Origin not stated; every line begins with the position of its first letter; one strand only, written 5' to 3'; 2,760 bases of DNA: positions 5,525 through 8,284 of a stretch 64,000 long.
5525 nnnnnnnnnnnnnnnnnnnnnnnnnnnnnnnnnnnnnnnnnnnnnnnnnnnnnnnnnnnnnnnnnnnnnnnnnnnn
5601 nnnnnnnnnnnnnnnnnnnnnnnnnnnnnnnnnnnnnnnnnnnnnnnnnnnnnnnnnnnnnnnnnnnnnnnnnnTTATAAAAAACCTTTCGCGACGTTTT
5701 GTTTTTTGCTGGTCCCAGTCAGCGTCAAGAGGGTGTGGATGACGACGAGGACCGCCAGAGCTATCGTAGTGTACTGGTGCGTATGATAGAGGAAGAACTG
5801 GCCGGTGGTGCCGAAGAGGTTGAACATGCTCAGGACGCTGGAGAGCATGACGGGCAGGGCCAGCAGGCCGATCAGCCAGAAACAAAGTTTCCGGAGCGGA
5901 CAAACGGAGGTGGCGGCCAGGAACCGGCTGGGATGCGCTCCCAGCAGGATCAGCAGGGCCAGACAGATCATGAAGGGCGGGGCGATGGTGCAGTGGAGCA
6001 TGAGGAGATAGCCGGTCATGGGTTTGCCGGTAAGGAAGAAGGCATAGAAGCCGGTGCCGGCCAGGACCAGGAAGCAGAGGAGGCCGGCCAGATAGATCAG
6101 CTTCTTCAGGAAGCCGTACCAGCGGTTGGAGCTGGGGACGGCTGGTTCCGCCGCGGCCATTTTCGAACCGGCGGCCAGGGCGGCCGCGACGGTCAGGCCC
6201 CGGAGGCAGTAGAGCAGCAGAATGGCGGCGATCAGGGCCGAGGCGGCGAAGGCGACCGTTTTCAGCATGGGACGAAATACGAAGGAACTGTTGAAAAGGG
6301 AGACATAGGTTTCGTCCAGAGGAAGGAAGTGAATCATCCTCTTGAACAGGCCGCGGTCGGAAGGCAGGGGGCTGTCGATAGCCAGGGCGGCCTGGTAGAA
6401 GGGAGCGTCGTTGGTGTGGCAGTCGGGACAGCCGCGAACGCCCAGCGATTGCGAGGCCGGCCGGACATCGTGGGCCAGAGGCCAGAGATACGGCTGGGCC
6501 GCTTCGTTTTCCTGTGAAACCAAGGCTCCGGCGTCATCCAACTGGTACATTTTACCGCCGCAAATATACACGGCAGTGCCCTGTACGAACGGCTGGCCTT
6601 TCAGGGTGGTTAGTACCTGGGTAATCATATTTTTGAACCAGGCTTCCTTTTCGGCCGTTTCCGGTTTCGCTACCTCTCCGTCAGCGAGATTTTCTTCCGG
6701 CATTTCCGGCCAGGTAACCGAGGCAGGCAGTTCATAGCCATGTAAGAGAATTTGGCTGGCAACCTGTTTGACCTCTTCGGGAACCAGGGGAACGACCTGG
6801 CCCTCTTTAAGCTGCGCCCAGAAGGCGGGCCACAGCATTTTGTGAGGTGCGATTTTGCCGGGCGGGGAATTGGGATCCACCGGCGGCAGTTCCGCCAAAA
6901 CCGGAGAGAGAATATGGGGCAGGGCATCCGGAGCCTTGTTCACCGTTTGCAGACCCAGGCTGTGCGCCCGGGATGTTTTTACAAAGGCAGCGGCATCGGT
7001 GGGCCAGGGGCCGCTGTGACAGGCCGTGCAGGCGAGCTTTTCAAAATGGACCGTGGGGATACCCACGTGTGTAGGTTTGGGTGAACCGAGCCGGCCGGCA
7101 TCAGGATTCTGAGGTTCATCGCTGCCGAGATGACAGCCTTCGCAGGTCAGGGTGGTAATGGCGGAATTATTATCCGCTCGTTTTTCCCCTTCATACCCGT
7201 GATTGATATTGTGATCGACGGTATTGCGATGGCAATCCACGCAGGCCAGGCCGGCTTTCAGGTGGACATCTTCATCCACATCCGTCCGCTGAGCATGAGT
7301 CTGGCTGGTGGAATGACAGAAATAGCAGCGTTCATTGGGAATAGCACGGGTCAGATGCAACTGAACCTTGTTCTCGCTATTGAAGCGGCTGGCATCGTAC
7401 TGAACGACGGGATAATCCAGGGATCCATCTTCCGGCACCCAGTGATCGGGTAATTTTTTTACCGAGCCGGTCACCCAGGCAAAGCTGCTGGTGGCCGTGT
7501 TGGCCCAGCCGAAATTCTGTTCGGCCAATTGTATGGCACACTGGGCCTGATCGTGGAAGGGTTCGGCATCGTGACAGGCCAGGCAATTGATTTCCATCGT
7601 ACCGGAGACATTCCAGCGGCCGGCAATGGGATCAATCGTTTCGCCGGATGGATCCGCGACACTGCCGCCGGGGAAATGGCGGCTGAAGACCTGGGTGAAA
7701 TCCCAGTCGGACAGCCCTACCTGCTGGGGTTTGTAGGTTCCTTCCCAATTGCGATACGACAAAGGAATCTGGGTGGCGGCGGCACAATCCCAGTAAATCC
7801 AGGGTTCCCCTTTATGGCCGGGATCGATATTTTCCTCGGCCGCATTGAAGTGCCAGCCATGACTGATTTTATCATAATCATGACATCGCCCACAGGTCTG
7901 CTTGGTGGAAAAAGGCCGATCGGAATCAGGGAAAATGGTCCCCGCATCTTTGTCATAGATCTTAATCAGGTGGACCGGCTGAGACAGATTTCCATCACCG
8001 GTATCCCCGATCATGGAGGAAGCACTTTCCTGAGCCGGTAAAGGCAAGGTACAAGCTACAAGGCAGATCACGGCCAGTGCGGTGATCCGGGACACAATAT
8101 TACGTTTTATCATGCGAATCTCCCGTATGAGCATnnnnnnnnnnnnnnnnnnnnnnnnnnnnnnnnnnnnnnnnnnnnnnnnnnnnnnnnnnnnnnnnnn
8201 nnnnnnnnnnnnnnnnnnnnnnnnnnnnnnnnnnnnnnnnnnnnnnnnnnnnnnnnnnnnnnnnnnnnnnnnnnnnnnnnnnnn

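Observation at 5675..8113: Heptahaem cytochrome c fused to a His-containing polytopic membrane domain, embedded in a sugar-oxidoreductase operon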

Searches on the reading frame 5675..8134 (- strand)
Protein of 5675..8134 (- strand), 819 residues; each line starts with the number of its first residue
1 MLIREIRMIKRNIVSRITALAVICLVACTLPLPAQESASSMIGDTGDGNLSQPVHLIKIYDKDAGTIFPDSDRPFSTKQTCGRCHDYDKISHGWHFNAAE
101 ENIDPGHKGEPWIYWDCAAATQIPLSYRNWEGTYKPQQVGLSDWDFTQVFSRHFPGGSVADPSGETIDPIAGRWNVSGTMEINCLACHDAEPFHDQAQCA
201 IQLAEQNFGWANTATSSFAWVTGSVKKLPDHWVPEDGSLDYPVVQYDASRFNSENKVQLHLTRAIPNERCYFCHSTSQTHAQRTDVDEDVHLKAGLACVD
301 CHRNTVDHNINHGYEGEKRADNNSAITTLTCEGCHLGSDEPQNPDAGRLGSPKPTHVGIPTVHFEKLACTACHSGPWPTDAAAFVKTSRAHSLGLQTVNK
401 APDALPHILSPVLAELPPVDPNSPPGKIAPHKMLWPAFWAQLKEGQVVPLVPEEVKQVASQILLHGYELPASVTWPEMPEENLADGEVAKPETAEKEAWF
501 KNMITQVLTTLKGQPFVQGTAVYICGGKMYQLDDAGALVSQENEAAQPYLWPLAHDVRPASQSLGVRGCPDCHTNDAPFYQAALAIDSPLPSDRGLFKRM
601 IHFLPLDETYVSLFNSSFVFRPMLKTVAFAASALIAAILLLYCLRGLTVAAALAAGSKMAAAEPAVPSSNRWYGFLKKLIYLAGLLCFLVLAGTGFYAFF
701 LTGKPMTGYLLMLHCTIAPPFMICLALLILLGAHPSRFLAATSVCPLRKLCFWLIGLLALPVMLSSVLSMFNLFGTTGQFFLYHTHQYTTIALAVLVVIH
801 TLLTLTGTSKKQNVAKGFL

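Call 4: search_protein_families(library=pfam, proteins=[window:5675-8134:-], max_evalue=0.01)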
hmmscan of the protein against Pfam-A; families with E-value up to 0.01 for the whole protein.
window:5675-8134:- (819 aa): 3 families
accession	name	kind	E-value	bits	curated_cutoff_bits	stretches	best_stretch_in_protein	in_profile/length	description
PF14522.11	Cytochrome_C7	-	1.9e-08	34.4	24.8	1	286-374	3-67/67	Cytochrome c7 and related cytochrome c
PF14537.11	Cytochrom_c3_2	-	9.1e-06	26.5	25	1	290-374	1-65/79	Cytochrome c3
PF22113.1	Mtrc-MtrF_II-IV_dom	-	9.2e-05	22.5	30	0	183-336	30-164/176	Outer membrane cytochrome MtrC/MtrF-like, domains II/IV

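Call 5: search_protein_families(library=ncbifam, proteins=[window:5675-8134:-], max_evalue=0.01)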
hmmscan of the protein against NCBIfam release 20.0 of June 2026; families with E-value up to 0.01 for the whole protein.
window:5675-8134:- (819 aa): 4 families
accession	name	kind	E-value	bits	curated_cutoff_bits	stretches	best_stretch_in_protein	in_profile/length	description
NF040943.1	cytoc3_ExtM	equivalog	0.00019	19.9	800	1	280-341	250-305/599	selenite/tellurite reduction operon c-type cytochrome ExtM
NF040968.1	FeS_ExtO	equivalog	0.0013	17.6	200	1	287-448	173-308/416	selenite/tellurite reduction operon b-type cytochrome iron-sulfur cluster-binding subunit ExtO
NF040967.1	cytc_ExtN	equivalog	0.0021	16.9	200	1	286-448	172-309/415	selenite/tellurite reduction operon c-type cytochrome ExtN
NF033196.2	c_type_nonphoto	exception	0.0027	17.8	70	1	269-342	29-98/98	c-type cytochrome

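Call 7: find_homologous_proteins(query=window:5675-8134:-, max_evalue=0.001)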
Query window:5675-8134:- (819 aa): 1973 proteins with E <= 0.001 among 8000 candidates; the best 120 are listed.
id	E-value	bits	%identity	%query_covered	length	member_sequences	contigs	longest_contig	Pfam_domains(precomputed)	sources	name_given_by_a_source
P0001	0.0e+0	1774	93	98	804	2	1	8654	PF14537.12,PF14522.12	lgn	-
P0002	0.0e+0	1181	84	72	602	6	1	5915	PF14537.12,PF14522.12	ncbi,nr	ncbi:MAG: hypothetical protein BWY71_00613 [Planctomycetes bacterium ADurb.Bin412]|nr:MAG: hypotheti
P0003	1.9e-219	749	45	99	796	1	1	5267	PF14537.12,PF14522.12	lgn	-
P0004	2.0e-210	719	46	97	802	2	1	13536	PF14537.12,PF14522.12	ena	-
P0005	4.8e-210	718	45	95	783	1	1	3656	PF14537.12,PF14522.12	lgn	-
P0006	4.6e-206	705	46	96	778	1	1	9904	PF14537.12,PF14522.12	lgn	-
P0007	1.9e-205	703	44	96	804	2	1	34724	PF14537.12,PF14522.12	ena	-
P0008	2.5e-203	696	45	98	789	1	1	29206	PF14537.12,PF14522.12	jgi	-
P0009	4.0e-203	695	46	96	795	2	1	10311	PF14537.12,PF01292.27,PF14522.12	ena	-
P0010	1.3e-200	687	43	97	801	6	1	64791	PF14522.12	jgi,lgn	jgi:hypothetical protein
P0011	2.4e-200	686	45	94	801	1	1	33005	PF14522.12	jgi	-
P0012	3.1e-195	669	43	97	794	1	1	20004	PF14522.12,PF22113.2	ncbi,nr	ncbi:MAG: hypothetical protein K9M57_01495 [Phycisphaerae bacterium]|nr:hypothetical protein [Phycis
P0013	3.3e-194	666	49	77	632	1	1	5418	PF14537.12,PF03264.20,PF14522.12,PF22113.2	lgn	-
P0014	4.9e-194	665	50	75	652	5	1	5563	PF14537.12,PF14522.12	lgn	-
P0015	1.7e-193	663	47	80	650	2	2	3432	PF14537.12,PF03264.20,PF14522.12,PF22113.2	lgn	-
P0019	2.3e-192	660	51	72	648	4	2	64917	PF14537.12,PF14522.12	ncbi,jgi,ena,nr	ncbi:MAG: hypothetical protein DRP65_03290 [Planctomycetota bacterium]|nr:MAG: hypothetical protein 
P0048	2.3e-186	640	42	95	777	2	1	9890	PF14537.12,PF01292.27,PF14522.12,PF22113.2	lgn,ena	-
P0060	1.6e-185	637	45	76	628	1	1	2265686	PF14537.12,PF14522.12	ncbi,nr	ncbi:MAG: hypothetical protein JSV82_06575 [Planctomycetota bacterium]|nr:MAG: hypothetical protein 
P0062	2.3e-185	636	46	77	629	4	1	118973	PF14537.12,PF14522.12,PF22113.2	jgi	-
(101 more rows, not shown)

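Call 11: find_encoding_contigs(protein=P0010, flank=10000, max_places=2)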
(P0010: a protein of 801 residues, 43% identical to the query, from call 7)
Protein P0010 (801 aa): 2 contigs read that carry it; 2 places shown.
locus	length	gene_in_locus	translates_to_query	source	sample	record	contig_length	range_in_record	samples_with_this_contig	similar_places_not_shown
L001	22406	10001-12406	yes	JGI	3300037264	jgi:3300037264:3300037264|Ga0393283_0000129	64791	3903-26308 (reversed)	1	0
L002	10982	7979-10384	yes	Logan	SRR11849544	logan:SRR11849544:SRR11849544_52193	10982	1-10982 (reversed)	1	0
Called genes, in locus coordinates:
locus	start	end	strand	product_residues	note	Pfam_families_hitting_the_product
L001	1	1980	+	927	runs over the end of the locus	PF04760:IF2_N, PF00009:GTP_EFTU, PF00025:Arf (faint), PF01926:MMR_HSR1, PF22042:EF-G_D2, PF11987:IF-2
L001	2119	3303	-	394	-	PF03562:MltA, PF06725:3D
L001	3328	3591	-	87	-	-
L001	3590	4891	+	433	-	PF01408:GFO_IDH_MocA, PF22725:GFO_IDH_MocA_C3 (faint), PF19051:GFO_IDH_MocA_C2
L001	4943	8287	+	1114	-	PF06283:ThuA, PF13646:HEAT_2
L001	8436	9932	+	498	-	PF01408:GFO_IDH_MocA, PF02894:GFO_IDH_MocA_C, PF22725:GFO_IDH_MocA_C3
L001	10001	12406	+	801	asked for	PF14522:Cytochrome_C7 (faint)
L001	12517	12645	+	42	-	-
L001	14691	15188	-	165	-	PF03061:4HBT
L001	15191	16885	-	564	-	PF01401:Peptidase_M2, PF01432:Peptidase_M3 (weak), PF01401:Peptidase_M2, PF01432:Peptidase_M3, PF02074:Peptidase_M32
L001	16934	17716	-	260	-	PF00474:SSF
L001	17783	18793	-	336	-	PF00149:Metallophos, PF12850:Metallophos_2 (weak)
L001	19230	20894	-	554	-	PF16697:Yop-YscD_cpl, PF00498:FHA, PF01590:GAF, PF13185:GAF_2, PF13492:GAF_3, PF02518:HATPase_c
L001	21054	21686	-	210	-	PF00753:Lactamase_B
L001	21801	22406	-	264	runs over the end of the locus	PF03167:UDG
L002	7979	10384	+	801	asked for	PF14522:Cytochrome_C7 (faint)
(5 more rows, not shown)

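Call 12: find_encoding_contigs(protein=P0007, flank=10000, max_places=2)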
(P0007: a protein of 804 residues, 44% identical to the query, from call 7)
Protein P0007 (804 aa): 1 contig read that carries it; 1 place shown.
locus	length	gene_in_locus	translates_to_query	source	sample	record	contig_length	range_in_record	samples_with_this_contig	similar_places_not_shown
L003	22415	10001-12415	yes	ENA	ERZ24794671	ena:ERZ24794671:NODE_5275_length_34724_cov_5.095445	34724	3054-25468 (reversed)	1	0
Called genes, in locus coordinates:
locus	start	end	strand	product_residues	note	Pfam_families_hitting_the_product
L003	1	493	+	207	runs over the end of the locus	PF06439:3keto-disac_hyd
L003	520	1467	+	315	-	PF01261:AP_endonuc_2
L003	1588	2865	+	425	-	PF01408:GFO_IDH_MocA, PF22725:GFO_IDH_MocA_C3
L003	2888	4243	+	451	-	PF01408:GFO_IDH_MocA, PF22725:GFO_IDH_MocA_C3 (faint), PF19051:GFO_IDH_MocA_C2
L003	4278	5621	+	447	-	PF01408:GFO_IDH_MocA, PF19051:GFO_IDH_MocA_C2, PF22725:GFO_IDH_MocA_C3 (weak)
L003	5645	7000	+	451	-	PF01408:GFO_IDH_MocA, PF22725:GFO_IDH_MocA_C3 (faint), PF19051:GFO_IDH_MocA_C2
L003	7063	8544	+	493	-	PF01261:AP_endonuc_2, PF06439:3keto-disac_hyd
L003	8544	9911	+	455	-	PF10518:TAT_signal (faint), PF01408:GFO_IDH_MocA, PF02894:GFO_IDH_MocA_C, PF22725:GFO_IDH_MocA_C3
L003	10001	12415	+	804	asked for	PF14522:Cytochrome_C7 (faint), PF14537:Cytochrom_c3_2 (faint)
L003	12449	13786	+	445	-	-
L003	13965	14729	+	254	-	PF22633:F5_F8_type_C_2 (faint)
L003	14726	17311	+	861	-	PF02366:PMT, PF13231:PMT_2, PF02424:ApbE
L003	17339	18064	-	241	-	PF00535:Glycos_transf_2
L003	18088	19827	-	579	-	PF05524:PEP-utilisers_N, PF00391:PEP-utilizers, PF02896:PEP-utilizers_C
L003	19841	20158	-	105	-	PF00381:PTS-HPr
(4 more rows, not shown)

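Call 13: find_encoding_contigs(protein=P0060, flank=10000, max_places=1)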
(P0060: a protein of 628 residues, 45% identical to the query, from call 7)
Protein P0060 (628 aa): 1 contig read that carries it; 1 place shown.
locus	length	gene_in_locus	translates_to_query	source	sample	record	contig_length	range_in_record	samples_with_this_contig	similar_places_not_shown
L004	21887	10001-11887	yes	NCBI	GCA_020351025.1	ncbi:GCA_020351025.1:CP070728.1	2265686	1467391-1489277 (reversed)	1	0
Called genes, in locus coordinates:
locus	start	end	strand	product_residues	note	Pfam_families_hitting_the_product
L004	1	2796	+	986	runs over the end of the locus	PF16656:Pur_ac_phosph_N (faint), PF00041:fn3 (faint)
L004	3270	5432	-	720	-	-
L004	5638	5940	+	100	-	-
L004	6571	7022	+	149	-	-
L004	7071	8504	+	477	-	PF01261:AP_endonuc_2, PF06439:3keto-disac_hyd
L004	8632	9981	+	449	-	PF01408:GFO_IDH_MocA, PF22725:GFO_IDH_MocA_C3, PF02894:GFO_IDH_MocA_C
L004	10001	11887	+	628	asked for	PF14522:Cytochrome_C7 (faint), PF14537:Cytochrom_c3_2 (faint)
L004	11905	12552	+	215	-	PF01292:Ni_hydr_CYTB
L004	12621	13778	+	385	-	PF07690:MFS_1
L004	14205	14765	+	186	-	-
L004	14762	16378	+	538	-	PF02366:PMT, PF13231:PMT_2 (weak)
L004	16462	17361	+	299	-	PF02424:ApbE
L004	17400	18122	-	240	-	PF00535:Glycos_transf_2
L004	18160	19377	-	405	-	PF01773:Nucleos_tra2_N, PF07670:Gate, PF07662:Nucleos_tra2_C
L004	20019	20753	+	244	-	PF02563:Poly_export, PF22461:SLBB_2 (weak)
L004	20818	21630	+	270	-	-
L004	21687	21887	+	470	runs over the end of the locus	PF22842:Pel9A-like_beta_helix (weak), PF08480:Disaggr_assoc (weak)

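Call 14: find_encoding_contigs(protein=P0019, flank=10000, max_places=1)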
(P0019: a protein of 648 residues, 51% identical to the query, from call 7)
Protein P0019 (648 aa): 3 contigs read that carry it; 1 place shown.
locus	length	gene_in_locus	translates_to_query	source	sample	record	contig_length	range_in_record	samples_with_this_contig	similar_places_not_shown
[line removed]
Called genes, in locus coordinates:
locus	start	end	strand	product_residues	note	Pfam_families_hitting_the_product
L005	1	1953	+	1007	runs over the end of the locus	PF06283:ThuA, PF02985:HEAT (faint), PF13646:HEAT_2 (weak)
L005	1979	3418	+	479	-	PF01408:GFO_IDH_MocA, PF19051:GFO_IDH_MocA_C2, PF22725:GFO_IDH_MocA_C3 (weak)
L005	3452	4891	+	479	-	PF01408:GFO_IDH_MocA, PF22725:GFO_IDH_MocA_C3 (faint), PF19051:GFO_IDH_MocA_C2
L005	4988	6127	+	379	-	PF01208:URO-D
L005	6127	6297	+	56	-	-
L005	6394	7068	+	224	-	PF06439:3keto-disac_hyd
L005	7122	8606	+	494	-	PF01261:AP_endonuc_2, PF06439:3keto-disac_hyd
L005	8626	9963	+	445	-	PF01408:GFO_IDH_MocA, PF22725:GFO_IDH_MocA_C3, PF02894:GFO_IDH_MocA_C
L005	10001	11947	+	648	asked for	PF14522:Cytochrome_C7 (faint), PF14537:Cytochrom_c3_2 (faint)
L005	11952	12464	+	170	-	-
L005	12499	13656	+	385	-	PF07690:MFS_1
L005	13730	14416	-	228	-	-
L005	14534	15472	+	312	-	PF00215:OMPdecase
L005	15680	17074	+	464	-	PF21799:MurD-like_N (weak), PF08245:Mur_ligase_M, PF02875:Mur_ligase_C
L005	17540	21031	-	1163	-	PF07517:SecA_DEAD, PF00270:DEAD (faint), PF01043:SecA_PP_bind, PF21090:P-loop_SecA, PF07516:SecA_SW, PF02810:SEC-C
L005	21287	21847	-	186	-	PF08207:EFP_N, PF01132:EFP, PF09285:Elong-fact-P_C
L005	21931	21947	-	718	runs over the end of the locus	PF08206:OB_RNB, PF17876:CSD2, PF00773:RNB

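Call 15: find_encoding_contigs(protein=P0062, flank=10000, max_places=1)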
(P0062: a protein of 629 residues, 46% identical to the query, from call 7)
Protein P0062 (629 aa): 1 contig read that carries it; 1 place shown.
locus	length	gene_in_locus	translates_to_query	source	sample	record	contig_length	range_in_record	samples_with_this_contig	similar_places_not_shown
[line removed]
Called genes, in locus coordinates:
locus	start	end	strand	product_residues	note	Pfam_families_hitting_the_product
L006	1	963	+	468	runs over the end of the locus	PF01408:GFO_IDH_MocA, PF22725:GFO_IDH_MocA_C3 (faint), PF19051:GFO_IDH_MocA_C2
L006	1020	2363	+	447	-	PF01408:GFO_IDH_MocA, PF22725:GFO_IDH_MocA_C3 (faint), PF19051:GFO_IDH_MocA_C2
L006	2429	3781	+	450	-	PF01408:GFO_IDH_MocA, PF19051:GFO_IDH_MocA_C2, PF22725:GFO_IDH_MocA_C3 (faint)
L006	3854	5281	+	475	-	PF01261:AP_endonuc_2, PF06439:3keto-disac_hyd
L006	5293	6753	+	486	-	PF06439:3keto-disac_hyd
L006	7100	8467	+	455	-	PF01408:GFO_IDH_MocA, PF02894:GFO_IDH_MocA_C, PF22725:GFO_IDH_MocA_C3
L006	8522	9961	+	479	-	PF01408:GFO_IDH_MocA, PF22725:GFO_IDH_MocA_C3, PF02894:GFO_IDH_MocA_C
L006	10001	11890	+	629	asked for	PF22113:Mtrc-MtrF_II-IV_dom (faint), PF14522:Cytochrome_C7 (faint), PF14537:Cytochrom_c3_2 (faint)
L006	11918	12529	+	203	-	PF01292:Ni_hydr_CYTB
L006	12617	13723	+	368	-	PF01408:GFO_IDH_MocA, PF22725:GFO_IDH_MocA_C3 (weak)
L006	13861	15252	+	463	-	-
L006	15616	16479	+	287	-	-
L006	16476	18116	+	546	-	PF13231:PMT_2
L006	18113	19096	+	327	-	PF02424:ApbE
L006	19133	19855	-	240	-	PF00535:Glycos_transf_2, PF13641:Glyco_tranf_2_3 (faint)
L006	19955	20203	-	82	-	-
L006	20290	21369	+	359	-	PF00884:Sulfatase, PF01663:Phosphodiest, PF01676:Metalloenzyme (weak)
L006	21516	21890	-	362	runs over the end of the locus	PF00266:Aminotran_5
